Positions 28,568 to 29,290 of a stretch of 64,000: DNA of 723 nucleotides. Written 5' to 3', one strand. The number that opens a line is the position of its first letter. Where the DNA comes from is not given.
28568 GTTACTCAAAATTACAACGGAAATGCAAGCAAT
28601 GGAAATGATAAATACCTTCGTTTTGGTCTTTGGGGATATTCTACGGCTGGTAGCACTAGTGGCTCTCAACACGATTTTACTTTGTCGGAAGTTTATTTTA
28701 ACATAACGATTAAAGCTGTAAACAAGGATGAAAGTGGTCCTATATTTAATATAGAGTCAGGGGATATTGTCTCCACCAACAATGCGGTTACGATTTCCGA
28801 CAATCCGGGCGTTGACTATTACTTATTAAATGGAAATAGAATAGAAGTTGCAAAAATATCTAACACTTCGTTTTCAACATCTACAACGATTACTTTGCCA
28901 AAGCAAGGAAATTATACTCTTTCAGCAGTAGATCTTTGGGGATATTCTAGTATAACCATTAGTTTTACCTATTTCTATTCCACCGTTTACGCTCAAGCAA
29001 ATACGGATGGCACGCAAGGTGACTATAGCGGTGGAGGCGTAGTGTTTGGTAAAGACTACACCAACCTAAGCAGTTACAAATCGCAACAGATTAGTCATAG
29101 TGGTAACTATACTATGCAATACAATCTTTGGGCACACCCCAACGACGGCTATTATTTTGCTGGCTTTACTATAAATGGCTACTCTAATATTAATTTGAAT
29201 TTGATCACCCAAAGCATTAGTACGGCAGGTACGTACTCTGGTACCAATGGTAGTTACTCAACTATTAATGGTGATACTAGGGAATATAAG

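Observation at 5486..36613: Co-oriented ~31-kb array of three giant (3023/3590/3425 aa) surface-protein genes that looks like a single transcription unit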

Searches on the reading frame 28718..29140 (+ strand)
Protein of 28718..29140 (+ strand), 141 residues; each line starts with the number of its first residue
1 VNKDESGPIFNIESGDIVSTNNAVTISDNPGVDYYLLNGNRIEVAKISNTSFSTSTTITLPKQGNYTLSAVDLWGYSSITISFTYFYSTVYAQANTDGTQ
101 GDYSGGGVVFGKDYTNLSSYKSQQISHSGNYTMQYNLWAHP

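Call 89: search_protein_families(library=pfam, proteins=[window:28718-29140:+], max_evalue=1)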
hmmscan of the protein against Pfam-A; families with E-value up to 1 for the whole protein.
window:28718-29140:+ (141 aa): 2 families
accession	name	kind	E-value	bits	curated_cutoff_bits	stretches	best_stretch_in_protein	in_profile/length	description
PF24318.1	DUF7490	-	0.13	12.3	27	1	44-71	59-87/106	Domain of unknown function (DUF7490)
PF22237.3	SO2946-like_C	-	0.24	11.8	27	1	20-69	58-105/163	SO2946-like, C-terminal domain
